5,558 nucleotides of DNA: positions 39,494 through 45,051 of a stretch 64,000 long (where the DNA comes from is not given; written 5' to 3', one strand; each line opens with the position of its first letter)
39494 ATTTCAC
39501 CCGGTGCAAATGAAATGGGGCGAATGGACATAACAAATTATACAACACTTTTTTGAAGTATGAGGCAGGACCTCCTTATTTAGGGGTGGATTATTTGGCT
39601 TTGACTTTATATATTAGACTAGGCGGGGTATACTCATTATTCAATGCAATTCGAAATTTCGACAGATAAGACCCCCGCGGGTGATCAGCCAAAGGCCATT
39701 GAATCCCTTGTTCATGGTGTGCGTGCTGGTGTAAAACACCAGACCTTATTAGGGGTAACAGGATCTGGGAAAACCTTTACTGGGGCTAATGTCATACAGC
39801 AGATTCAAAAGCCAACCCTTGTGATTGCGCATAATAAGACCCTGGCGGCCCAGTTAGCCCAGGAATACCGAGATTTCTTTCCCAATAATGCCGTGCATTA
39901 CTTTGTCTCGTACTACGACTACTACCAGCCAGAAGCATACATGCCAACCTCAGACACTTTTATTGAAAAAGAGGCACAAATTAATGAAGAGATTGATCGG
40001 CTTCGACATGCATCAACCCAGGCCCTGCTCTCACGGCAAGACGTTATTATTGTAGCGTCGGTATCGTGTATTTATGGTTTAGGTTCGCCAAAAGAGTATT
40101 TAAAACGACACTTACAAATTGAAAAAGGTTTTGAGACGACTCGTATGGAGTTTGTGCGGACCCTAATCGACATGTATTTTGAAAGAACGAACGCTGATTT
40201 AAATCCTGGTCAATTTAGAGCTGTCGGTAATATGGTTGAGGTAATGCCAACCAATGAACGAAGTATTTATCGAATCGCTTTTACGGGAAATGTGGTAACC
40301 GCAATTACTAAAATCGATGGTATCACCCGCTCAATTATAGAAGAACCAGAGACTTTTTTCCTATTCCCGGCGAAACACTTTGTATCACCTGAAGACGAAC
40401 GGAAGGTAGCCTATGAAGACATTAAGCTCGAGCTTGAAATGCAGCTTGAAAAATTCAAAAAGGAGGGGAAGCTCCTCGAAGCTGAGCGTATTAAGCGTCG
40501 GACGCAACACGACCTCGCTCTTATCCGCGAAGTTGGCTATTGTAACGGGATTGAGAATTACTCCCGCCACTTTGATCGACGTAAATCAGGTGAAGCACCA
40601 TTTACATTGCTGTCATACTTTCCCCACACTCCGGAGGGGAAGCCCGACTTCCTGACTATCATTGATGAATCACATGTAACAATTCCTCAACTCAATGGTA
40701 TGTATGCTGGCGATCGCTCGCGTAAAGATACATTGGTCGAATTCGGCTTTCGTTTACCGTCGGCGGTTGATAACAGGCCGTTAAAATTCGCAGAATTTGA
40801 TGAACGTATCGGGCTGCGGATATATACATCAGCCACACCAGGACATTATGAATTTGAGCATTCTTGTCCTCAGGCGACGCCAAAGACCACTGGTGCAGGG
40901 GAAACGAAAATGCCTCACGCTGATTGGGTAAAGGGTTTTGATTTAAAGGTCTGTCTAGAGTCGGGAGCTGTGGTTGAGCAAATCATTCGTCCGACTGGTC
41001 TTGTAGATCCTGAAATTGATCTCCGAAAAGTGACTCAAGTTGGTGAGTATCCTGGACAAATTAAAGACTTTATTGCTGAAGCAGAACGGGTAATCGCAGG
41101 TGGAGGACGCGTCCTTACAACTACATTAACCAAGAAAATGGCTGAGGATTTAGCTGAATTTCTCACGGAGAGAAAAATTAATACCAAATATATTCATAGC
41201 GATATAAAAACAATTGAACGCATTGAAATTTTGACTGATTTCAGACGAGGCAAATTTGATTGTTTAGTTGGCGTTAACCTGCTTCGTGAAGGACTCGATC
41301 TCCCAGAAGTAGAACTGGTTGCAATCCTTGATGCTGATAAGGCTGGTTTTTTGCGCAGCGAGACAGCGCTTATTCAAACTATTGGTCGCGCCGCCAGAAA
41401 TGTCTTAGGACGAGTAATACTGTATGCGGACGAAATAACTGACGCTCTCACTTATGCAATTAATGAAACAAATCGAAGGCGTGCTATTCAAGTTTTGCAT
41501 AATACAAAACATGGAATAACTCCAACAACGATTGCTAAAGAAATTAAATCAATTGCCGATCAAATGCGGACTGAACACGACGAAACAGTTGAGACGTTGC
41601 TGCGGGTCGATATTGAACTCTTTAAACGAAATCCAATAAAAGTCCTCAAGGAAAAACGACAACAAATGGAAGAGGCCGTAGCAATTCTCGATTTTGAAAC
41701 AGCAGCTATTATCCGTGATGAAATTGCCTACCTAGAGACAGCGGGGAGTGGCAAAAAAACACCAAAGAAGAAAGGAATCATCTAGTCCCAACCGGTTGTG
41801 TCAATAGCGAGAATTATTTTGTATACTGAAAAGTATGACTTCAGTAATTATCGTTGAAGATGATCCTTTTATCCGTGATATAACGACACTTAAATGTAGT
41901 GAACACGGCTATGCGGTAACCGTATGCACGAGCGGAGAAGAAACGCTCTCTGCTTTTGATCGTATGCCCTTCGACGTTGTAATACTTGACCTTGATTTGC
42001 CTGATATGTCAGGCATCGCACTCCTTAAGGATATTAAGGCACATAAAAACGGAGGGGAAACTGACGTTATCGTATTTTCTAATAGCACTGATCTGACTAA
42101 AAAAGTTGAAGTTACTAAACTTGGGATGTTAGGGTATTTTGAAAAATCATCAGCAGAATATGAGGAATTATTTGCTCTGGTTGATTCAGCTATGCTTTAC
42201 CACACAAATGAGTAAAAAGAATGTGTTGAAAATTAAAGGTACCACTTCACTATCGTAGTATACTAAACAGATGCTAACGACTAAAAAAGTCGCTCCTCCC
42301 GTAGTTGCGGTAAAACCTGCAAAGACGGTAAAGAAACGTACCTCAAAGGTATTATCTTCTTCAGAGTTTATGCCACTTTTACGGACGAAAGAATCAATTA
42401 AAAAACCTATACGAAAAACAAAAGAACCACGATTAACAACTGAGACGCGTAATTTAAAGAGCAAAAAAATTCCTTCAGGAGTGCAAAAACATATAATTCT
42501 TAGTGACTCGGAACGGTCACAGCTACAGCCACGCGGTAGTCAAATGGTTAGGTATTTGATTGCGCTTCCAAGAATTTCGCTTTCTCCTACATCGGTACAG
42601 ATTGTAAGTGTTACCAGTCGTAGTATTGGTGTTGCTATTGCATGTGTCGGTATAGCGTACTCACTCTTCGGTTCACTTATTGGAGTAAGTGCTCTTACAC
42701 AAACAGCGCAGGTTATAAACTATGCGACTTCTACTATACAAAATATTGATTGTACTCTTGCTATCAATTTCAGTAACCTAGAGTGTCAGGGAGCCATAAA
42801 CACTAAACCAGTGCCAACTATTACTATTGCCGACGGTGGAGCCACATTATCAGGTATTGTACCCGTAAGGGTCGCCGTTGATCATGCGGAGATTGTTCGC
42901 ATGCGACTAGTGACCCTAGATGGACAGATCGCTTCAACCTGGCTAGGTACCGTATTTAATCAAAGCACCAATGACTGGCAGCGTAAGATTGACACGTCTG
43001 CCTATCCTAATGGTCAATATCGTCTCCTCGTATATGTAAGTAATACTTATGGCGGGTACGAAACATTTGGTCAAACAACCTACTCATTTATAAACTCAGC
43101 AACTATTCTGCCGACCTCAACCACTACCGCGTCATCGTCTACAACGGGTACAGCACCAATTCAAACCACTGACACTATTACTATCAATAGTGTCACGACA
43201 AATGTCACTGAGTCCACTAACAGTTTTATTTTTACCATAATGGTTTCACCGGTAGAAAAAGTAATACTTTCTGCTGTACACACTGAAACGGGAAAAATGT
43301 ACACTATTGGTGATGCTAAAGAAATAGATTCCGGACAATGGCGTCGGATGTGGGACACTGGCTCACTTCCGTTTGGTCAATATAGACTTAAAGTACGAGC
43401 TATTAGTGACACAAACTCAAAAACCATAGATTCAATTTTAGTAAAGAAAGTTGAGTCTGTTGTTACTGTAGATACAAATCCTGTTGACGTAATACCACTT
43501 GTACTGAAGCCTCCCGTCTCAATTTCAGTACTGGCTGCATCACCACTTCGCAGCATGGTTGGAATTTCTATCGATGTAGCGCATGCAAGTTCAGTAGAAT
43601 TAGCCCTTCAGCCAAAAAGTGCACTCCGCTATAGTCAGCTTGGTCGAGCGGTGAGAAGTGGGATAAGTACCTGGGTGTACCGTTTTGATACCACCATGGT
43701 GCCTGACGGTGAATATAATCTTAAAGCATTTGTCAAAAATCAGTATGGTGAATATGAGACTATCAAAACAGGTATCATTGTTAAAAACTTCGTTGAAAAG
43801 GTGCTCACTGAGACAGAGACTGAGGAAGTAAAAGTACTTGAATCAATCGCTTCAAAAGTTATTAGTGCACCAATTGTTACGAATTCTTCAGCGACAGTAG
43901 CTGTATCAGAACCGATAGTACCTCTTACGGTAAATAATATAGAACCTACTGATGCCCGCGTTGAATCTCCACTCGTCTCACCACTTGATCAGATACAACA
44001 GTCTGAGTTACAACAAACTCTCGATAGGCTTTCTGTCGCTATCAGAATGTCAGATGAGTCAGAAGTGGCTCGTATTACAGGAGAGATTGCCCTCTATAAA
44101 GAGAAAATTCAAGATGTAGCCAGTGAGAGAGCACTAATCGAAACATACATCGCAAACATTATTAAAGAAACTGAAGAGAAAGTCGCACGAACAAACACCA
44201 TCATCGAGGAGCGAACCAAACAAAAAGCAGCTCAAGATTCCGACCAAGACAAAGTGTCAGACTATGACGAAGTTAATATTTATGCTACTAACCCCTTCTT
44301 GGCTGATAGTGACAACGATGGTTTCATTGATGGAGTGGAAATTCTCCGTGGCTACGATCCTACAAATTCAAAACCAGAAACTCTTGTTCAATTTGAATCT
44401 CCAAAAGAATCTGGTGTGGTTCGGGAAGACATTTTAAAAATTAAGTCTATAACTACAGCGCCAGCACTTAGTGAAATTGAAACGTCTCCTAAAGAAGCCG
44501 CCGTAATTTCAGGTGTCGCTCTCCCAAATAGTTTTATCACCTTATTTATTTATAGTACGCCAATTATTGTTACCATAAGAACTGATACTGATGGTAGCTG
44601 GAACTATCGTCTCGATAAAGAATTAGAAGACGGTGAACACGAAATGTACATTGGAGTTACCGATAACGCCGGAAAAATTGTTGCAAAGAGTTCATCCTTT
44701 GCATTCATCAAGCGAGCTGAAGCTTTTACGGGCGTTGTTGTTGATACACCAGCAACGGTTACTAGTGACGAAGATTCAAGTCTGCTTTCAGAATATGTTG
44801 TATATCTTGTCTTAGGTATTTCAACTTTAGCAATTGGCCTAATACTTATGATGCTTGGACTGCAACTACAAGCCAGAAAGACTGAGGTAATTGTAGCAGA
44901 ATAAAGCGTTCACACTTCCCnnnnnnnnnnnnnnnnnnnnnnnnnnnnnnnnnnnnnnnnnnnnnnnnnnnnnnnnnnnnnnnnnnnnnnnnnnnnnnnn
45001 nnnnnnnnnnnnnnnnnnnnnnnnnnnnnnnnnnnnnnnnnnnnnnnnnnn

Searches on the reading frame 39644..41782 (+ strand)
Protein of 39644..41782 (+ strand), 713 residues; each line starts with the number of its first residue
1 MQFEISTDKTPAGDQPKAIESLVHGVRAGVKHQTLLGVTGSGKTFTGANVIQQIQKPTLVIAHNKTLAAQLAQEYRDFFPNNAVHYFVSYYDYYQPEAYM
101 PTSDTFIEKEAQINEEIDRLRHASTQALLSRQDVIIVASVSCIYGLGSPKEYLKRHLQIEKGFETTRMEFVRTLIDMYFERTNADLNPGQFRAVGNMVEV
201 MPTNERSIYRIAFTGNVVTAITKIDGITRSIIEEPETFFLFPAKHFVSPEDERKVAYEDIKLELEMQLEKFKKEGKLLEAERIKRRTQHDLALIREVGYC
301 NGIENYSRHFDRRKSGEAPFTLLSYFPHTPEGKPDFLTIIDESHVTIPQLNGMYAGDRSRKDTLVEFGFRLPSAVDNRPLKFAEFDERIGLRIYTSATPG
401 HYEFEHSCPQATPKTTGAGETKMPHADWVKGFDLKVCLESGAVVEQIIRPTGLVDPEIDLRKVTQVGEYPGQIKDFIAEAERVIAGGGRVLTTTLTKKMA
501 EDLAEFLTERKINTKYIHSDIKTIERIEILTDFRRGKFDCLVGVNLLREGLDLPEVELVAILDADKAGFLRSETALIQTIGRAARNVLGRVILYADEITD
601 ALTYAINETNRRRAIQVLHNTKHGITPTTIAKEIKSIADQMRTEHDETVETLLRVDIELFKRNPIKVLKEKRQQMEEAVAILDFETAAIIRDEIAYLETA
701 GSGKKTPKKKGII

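Call 10: search_protein_families(library=pfam, proteins=[window:39644-41782:+], max_evalue=0.001)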
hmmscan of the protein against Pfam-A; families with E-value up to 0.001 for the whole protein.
window:39644-41782:+ (713 aa): 5 families
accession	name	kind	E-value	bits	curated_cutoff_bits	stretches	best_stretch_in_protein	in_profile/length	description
PF00271.37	Helicase_C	-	1.7e-21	76.9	23.5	1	485-586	13-109/110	Helicase conserved C-terminal domain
PF17757.6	UvrB_inter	-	4.5e-19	68.8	22.9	1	157-246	1-91/91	UvrB interaction domain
PF12344.14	UvrB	-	5.2e-19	68.3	27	1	593-635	1-43/43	Ultra-violet resistance protein B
PF04851.21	ResIII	-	6.7e-12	46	22.5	1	14-137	7-131/164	Type III restriction enzyme, res subunit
PF02151.25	UVR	-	9.1e-08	32.1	21.5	1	666-698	2-34/36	UvrB/uvrC motif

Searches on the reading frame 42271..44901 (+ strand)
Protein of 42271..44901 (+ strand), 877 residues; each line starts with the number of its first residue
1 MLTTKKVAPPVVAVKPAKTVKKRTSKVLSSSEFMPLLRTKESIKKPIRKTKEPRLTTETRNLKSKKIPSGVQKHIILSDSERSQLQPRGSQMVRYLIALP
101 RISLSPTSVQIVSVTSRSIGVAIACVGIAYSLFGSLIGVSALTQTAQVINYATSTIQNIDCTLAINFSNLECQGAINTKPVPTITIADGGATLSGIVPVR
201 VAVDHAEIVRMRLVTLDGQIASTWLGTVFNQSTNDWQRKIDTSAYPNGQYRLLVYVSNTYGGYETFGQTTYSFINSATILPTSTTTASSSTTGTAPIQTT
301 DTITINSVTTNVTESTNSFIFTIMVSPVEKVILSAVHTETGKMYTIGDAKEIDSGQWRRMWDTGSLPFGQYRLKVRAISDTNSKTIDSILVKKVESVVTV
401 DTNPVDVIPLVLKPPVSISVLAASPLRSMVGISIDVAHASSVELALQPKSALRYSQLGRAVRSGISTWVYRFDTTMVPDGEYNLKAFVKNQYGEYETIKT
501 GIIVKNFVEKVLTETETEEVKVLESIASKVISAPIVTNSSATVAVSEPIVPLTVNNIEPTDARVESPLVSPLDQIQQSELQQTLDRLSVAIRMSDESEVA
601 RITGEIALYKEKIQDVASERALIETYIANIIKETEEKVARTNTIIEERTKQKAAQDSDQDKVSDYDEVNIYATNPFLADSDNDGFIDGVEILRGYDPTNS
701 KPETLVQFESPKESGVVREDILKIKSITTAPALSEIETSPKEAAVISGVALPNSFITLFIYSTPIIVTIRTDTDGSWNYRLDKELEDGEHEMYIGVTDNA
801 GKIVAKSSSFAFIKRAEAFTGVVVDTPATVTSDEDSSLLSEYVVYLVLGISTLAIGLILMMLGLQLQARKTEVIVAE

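Call 10: search_protein_families(library=pfam, proteins=[window:42271-44901:+], max_evalue=0.001)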
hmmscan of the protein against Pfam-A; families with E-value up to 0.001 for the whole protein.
window:42271-44901:+ (877 aa): 3 families
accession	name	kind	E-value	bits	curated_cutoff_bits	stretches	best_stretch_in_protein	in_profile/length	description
PF19077.6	Big_13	-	1.4e-10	42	27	1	747-807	32-94/102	Bacterial Ig-like domain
PF07495.19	Y_Y_Y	-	2.2e-05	24.7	26.6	0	234-273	24-62/65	Y_Y_Y domain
PF13750.12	Big_3_3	-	0.00021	21.4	27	0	235-318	2-82/157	Bacterial Ig-like domain (group 3)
